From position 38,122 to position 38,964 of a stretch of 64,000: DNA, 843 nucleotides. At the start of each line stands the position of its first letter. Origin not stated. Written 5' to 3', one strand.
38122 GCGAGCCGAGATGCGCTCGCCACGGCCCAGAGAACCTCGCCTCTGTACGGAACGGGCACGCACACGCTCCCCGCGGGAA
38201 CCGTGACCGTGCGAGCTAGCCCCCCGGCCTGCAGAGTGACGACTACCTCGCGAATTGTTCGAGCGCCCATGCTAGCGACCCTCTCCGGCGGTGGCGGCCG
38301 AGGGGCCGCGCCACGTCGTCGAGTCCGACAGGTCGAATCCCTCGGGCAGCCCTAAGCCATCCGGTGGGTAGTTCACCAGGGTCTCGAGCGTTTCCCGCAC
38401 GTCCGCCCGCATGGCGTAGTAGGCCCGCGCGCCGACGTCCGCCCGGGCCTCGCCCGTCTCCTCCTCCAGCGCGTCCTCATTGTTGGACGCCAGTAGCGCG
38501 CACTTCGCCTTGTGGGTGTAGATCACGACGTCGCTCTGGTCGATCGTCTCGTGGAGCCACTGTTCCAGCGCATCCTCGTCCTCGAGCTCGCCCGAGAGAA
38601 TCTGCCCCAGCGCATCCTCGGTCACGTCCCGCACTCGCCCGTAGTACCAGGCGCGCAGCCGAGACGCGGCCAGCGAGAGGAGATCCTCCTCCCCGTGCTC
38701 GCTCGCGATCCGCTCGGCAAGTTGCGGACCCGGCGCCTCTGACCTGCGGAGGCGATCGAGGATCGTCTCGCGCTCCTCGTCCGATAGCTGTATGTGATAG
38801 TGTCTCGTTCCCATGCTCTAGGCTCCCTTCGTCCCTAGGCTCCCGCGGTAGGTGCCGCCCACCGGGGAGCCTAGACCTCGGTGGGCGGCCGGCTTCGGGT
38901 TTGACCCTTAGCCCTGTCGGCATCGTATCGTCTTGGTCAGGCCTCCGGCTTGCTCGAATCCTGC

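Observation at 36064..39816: Early-left operon of small unknown proteins, including a very acidic 180-aa candidate DNA-mimic: possible anti-defence cassette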

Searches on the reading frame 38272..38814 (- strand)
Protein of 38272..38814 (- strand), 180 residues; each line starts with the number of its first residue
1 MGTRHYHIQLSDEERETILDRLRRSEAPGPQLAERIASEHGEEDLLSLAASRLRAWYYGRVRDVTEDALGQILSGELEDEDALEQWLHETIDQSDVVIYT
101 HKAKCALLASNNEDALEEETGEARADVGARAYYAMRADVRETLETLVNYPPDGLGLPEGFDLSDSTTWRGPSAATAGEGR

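Call 8: search_protein_families(library=pfam, proteins=[window:38272-38814:-], max_evalue=1)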
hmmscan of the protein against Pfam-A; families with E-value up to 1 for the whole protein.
window:38272-38814:- (180 aa): 1 family
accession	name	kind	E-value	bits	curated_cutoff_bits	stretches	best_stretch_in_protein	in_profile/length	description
PF13565.12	HTH_32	-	0.14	13.2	33.7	1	9-43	28-63/73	Homeodomain-like domain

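Call 9: search_protein_families(library=phrogs, proteins=[window:38272-38814:-], max_evalue=1)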
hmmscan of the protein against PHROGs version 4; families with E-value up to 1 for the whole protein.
window:38272-38814:- (180 aa): 0 families

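Call 12: search_protein_families(library=ncbifam, proteins=[window:38272-38814:-], max_evalue=1)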
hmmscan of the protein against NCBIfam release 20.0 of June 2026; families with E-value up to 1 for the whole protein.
window:38272-38814:- (180 aa): 0 families

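Call 13: find_homologous_proteins(query=window:38272-38814:-, max_evalue=0.01)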
Query window:38272-38814:- (180 aa): 13 proteins with E <= 0.01 among 921 candidates.
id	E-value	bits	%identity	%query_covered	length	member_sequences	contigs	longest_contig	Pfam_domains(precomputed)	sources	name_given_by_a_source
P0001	1.3e-112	391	100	100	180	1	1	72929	-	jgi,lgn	jgi:hypothetical protein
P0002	2.0e-46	176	55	92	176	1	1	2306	-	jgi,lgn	-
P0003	1.4e-45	173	53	98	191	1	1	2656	-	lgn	-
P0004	3.3e-45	172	54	96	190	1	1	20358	-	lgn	-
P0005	1.2e-43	167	51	93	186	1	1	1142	-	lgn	-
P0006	2.7e-41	159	53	92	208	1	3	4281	-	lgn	-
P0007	4.4e-41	159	50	99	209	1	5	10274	-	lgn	-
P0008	8.3e-39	151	51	94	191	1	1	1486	-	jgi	jgi:hypothetical protein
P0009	1.1e-37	148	49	92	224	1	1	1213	-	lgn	-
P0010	1.1e-37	148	49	93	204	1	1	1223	-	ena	-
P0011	2.0e-36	143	51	76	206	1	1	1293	-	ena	-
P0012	3.2e-20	91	37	92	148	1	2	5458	-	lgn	-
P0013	3.4e-17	81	48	53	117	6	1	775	-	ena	-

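Call 15: find_encoding_contigs(protein=P0004, flank=10000, max_places=3)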
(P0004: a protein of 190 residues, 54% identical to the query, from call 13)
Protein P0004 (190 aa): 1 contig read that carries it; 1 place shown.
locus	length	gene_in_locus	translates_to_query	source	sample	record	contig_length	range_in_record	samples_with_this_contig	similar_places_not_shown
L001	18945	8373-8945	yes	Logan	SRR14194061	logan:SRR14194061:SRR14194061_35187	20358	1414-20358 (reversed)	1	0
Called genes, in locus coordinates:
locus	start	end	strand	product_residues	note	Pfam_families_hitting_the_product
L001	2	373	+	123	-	?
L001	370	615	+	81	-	-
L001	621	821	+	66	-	-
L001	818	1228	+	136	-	PF00436:SSB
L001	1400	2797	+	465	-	-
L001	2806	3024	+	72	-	-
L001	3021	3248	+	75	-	-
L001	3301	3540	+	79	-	-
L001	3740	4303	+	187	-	-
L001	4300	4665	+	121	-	-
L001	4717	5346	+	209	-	PF00239:Resolvase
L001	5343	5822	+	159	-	-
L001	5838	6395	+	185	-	-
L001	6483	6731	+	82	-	-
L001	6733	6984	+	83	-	-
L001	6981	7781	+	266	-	-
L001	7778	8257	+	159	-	-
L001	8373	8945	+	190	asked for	-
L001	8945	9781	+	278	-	-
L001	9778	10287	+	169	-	-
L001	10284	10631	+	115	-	-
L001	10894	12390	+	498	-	-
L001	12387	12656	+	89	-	-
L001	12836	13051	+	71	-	-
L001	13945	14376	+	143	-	-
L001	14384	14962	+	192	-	-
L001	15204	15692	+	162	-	-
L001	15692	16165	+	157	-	-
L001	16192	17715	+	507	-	PF17289:Terminase_6C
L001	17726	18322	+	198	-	-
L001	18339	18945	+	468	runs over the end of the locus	PF06074:Portal_Mu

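Call 17: search_solved_structures(query=A1, max_evalue=10, show_alignments=2)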
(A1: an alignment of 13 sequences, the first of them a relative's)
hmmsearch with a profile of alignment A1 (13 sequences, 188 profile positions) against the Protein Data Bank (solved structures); distinct sequences matched with E-value up to 10: 2.
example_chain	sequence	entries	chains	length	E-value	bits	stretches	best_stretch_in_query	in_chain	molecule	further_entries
6a2u_A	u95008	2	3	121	0.84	12.4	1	28-85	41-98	Twin-arginine translocation pathway signal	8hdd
8grj_A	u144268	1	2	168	1.7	11.4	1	28-85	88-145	twin-arginine translocation pathway signal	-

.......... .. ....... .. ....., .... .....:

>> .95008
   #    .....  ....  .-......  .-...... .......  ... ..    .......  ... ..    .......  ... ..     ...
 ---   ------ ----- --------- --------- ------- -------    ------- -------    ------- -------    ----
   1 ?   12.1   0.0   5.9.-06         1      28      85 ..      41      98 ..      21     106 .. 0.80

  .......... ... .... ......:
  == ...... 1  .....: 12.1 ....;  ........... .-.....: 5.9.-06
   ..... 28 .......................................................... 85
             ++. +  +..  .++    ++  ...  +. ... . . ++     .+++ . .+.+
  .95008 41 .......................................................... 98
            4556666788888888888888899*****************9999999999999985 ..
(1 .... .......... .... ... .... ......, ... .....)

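Call 25: search_protein_families(library=padloc, proteins=[window:38272-38814:-], max_evalue=1)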
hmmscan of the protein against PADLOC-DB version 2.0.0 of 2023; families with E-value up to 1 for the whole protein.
window:38272-38814:- (180 aa): 0 families

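Call 27: predict_structure(alignment_id=A1)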
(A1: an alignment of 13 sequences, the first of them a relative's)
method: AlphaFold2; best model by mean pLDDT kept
length: 180 residues; sequences in the alignment: 13
mean_pLDDT: 83.4   pTM: 0.72
mean pLDDT of the five models: 83.4, 82.5, 82.2, 82.1, 80.2
residues with pLDDT >= 90: 110; 70-90: 22; 50-70: 35; < 50: 13
segments of 3 or more residues with pLDDT < 50: 1-7, 174-178
pLDDT, mean of each block of 10 residues (from residue 1): 45 71 56 62 75 95 97 95 97 95 97 96 94 98 95 89 89 52
secondary structure, 60 per line:
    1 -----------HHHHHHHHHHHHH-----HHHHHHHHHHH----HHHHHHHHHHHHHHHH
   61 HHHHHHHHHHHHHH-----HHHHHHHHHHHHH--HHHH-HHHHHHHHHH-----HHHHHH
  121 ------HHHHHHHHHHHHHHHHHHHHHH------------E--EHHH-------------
elements in order: H12-24 H30-40 H45-74 H80-92 H95-98 H100-109 H115-120 H127-148

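Call 29: search_protein_representatives(alignment_id=A1)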
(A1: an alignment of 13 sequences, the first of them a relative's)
Query: 13 sequences, 188 profile positions. Proteins with E-value up to 0.001 (for the whole library): 1209; up to 1e-10: 519; up to 1e-30: 22. The best 150 are listed.
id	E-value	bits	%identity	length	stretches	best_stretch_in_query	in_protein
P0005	3.0e-76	271.5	-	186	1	1-184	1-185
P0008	2.0e-73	262.2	-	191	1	3-182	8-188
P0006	2.1e-72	258.9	-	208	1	3-184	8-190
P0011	3.4e-67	241.9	-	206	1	3-182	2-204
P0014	4.9e-64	231.7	-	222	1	1-184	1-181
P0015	3.7e-60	219.0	-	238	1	2-183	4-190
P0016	3.8e-56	205.9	-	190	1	6-187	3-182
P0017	4.7e-56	205.6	-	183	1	2-183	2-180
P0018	1.1e-54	201.2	-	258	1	5-178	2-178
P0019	4.1e-53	196.0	-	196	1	3-181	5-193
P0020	1.2e-52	194.6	-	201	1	4-179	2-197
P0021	5.0e-52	192.5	-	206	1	3-184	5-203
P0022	1.1e-50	188.2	-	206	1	1-184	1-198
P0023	1.3e-47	178.1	-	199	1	2-179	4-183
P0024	2.6e-46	173.9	-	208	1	3-183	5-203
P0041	1.8e-26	109.2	-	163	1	52-182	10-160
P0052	2.8e-24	102.0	-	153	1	43-149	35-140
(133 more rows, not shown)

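Call 32: search_protein_families(library=pfam, alignment_id=A2, max_evalue=0.01)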
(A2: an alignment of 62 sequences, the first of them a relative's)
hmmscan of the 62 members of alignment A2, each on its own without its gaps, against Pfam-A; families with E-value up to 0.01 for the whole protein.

A. member 1, P0001 (180 aa): 0 families

B. families by the number of members that match (of 62 scanned): 7 families
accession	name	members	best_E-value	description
PF03568.22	Peptidase_C50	1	0.0018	Peptidase family C50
PF00692.24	dUTPase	1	0.0025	dUTPase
PF07191.17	Zn_ribbon_6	1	0.0031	Double zinc ribbon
PF24079.1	UBR4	1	0.0039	E3 ubiquitin-protein ligase UBR4-like domain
PF08684.15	ocr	1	0.0044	DNA mimic ocr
PF13024.11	DUF3884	1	0.0051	Protein of unknown function (DUF3884)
PF24445.1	DUF7564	1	0.0058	Family of unknown function (DUF7564)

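Call 33: search_protein_families(library=phrogs, alignment_id=A2, max_evalue=0.001)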
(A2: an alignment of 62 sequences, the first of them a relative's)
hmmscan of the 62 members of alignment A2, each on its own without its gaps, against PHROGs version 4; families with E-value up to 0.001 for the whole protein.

A. member 1, P0001 (180 aa): 0 families

B. families by the number of members that match (of 62 scanned): 4 families
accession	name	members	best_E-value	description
phrog_37997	-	1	1.2e-10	-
phrog_1271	-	1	9.9e-08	HNH endonuclease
phrog_25355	-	1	7.5e-05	-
phrog_27822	-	1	0.00025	-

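Call 34: search_solved_structures(query=A2, max_evalue=10, show_alignments=3)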
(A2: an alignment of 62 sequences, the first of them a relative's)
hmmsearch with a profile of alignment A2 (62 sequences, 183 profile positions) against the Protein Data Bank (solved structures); distinct sequences matched with E-value up to 10: 3.
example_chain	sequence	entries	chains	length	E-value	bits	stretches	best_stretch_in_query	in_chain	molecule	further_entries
9jm7_B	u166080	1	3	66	0.49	13.5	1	34-64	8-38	LRD-2V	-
1s7z_A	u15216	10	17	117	0.77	12.9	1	33-130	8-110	Gene 0.3 protein | Overcome classical restriction gp0.3 | Protein Ocr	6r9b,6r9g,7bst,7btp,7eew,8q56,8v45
2y7c_D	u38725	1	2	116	0.87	12.7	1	33-129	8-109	GENE 0.3 PROTEIN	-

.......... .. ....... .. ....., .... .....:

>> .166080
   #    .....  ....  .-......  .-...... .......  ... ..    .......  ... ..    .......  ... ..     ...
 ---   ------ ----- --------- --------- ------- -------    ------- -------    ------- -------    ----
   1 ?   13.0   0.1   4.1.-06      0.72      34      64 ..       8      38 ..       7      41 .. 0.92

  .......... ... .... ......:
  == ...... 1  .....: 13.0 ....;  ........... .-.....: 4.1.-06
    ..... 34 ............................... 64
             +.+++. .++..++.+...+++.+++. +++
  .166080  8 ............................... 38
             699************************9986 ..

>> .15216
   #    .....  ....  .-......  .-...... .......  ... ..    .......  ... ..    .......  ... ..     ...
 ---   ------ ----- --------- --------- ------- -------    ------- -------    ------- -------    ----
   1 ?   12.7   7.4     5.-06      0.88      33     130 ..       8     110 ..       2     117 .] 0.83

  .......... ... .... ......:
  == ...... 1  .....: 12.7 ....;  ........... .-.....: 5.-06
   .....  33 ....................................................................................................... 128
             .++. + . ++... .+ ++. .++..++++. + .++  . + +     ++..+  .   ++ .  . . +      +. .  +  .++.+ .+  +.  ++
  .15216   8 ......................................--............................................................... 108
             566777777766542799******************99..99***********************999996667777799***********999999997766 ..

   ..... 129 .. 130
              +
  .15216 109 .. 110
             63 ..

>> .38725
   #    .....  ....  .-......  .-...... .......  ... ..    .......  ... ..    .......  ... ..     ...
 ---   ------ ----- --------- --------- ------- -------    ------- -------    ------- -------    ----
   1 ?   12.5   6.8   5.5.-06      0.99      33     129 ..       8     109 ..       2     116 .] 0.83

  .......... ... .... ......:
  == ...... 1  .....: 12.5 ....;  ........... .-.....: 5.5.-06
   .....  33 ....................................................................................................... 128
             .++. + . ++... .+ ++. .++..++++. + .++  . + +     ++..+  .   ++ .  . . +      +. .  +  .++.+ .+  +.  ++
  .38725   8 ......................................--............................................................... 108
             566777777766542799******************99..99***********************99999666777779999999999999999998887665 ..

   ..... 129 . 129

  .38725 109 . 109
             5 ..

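Call 39: fold_search(model_id=the predicted structure, library=viral)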
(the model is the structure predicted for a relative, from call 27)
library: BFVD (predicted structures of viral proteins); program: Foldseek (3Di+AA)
matches with E <= 10: 167; with E <= 0.001: 1
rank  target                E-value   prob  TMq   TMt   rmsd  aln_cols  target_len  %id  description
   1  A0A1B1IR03            3.4e-04  1.00  0.48  0.78   2.2        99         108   31  (no name in the UniProt tables at hand)
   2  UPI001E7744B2         1.2e-02  1.00  0.44  0.49  18.4       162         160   20  (no name look-up for this kind of identifier)
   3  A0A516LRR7            2.2e-02  1.00  0.31  0.44   7.3       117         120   23  (no name in the UniProt tables at hand)
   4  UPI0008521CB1         4.0e-01  0.08  0.15  0.15  24.8       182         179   13  (no name look-up for this kind of identifier)
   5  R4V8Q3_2              1.3e+00  0.07  0.15  0.05  20.8       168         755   10  Genome polyprotein (Fragment) [Hepacivirus hominis]
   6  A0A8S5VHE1            1.3e+00  0.11  0.20  0.15  29.3       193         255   10  Terminase small subunit [Siphoviridae sp. ctNxi14]
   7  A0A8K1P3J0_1          1.5e+00  0.06  0.16  0.04  20.0       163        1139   13  RNA dependent RNA polymerase [Xiangshan picorna-like virus 7]
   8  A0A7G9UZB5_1          1.6e+00  0.06  0.15  0.03  35.2       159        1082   23  Tape measure protein [Gordonia Phage Sephiroth]
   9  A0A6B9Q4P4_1          2.0e+00  0.08  0.20  0.05  20.4       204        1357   14  Genome polyprotein [Plasmopara viticola lesion associated iflavirus 1]
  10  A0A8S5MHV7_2          2.0e+00  0.06  0.16  0.05  14.0       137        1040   13  Crystallin beta/gamma motif-containing protein [Siphoviridae sp. ctvyM23]
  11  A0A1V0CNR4            2.0e+00  0.06  0.19  0.15  15.1       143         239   14  (no name in the UniProt tables at hand)
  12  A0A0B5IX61            2.0e+00  0.04  0.16  0.17  20.8       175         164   17  Uncharacterized protein [Pandoravirus inopinatum]
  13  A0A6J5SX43            2.1e+00  0.07  0.16  0.21  14.6       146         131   13  Uncharacterized protein [uncultured Caudovirales phage]
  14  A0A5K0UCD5            2.1e+00  0.07  0.21  0.15  14.8       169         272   16  Sorbitol dehydrogenase-2-like [Yasminevirus sp. GU-2018]
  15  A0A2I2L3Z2            2.2e+00  0.07  0.18  0.11  15.4       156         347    9  F-box domain-containing protein [Orpheovirus IHUMI-LCC2]
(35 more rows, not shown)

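Call 49: search_dna_similar(query=window:38272-38814:-, collection=phages, mode=protein, max_evalue=0.01, max_rows=40)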
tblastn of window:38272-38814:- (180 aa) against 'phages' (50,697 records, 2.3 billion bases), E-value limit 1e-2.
No match.

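Call 52: find_related_loci(query=A1, collection=genome_contigs, flank=10000)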
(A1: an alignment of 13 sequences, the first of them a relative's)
Query A1 (180 aa) in genome_contigs; peptide patterns used: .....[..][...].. (x = any residue, [..] = any of these).
3 stretches matched a pattern, but none encodes a relative of the query by tblastn (E <= 1e-3).

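Call 53: find_related_loci(query=A1, collection=viral_contigs, flank=10000)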
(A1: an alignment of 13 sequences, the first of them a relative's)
Query A1 (180 aa) in viral_contigs; peptide patterns used: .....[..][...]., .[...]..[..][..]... (x = any residue, [..] = any of these).
52 stretches matched a pattern; 3 encode a relative of the query (tblastn E <= 1e-3); 3 distinct loci.
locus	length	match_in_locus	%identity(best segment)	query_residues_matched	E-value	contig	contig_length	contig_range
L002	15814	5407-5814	34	43-158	1e-8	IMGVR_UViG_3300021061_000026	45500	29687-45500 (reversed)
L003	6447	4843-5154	32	57-151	4e-6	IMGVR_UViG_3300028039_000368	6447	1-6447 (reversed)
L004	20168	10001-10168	39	87-136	1e-5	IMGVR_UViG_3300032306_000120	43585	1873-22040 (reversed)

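Call 57: find_related_loci(query=A4, collection=genome_contigs, flank=8000)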
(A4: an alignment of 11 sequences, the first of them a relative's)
Query A4 (180 aa) in genome_contigs; peptide patterns used: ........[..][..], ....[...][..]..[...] (x = any residue, [..] = any of these).
103 stretches matched a pattern, but none encodes a relative of the query by tblastn (E <= 1e-3).

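Call 59: find_encoding_contigs(protein=P0001, flank=10000, max_places=2)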
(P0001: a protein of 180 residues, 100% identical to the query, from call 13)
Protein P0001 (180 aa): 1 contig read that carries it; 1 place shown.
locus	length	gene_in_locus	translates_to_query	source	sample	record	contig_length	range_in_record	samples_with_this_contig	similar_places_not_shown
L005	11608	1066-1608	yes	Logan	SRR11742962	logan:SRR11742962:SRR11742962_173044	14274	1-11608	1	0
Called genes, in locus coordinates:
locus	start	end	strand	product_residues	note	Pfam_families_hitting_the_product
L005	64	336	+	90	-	-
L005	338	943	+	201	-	-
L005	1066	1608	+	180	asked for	-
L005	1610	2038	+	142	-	-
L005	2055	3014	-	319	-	-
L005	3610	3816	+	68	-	-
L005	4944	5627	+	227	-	-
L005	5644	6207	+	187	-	-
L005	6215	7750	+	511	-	PF17289:Terminase_6C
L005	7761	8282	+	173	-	-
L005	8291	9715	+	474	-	PF06074:Portal_Mu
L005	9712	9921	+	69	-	-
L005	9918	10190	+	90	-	-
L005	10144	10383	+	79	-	-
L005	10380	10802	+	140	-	-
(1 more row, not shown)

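Call 60: find_encoding_contigs(protein=P0007, flank=10000, max_places=3)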
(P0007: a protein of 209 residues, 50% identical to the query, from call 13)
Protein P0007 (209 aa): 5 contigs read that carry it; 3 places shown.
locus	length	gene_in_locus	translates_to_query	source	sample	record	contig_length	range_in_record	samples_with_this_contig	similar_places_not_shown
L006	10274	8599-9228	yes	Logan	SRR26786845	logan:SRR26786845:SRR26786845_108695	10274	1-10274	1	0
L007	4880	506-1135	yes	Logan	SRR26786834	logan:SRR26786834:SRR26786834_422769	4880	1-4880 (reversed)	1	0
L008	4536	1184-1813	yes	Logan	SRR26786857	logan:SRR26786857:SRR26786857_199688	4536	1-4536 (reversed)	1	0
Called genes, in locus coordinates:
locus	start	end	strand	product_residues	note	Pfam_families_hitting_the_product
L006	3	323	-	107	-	?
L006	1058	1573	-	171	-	-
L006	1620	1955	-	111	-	PF19220:Rod_CreS (weak)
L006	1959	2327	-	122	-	-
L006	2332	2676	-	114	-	-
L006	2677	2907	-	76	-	-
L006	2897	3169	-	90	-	-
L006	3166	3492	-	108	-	-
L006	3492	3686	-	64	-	-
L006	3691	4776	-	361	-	-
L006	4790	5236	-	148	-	-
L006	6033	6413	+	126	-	-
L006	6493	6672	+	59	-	-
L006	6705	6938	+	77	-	-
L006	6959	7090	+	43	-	-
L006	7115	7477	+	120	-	-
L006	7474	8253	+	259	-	-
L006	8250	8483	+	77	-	-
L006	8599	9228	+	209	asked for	-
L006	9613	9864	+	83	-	-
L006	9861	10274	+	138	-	?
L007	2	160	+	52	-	?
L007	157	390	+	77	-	-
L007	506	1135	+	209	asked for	-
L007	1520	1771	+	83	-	-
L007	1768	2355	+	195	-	PF03167:UDG (faint)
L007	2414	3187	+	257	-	-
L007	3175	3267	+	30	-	-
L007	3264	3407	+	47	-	-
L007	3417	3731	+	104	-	-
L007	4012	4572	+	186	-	PF12917:YfbR-like (weak)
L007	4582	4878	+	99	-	?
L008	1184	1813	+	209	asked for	-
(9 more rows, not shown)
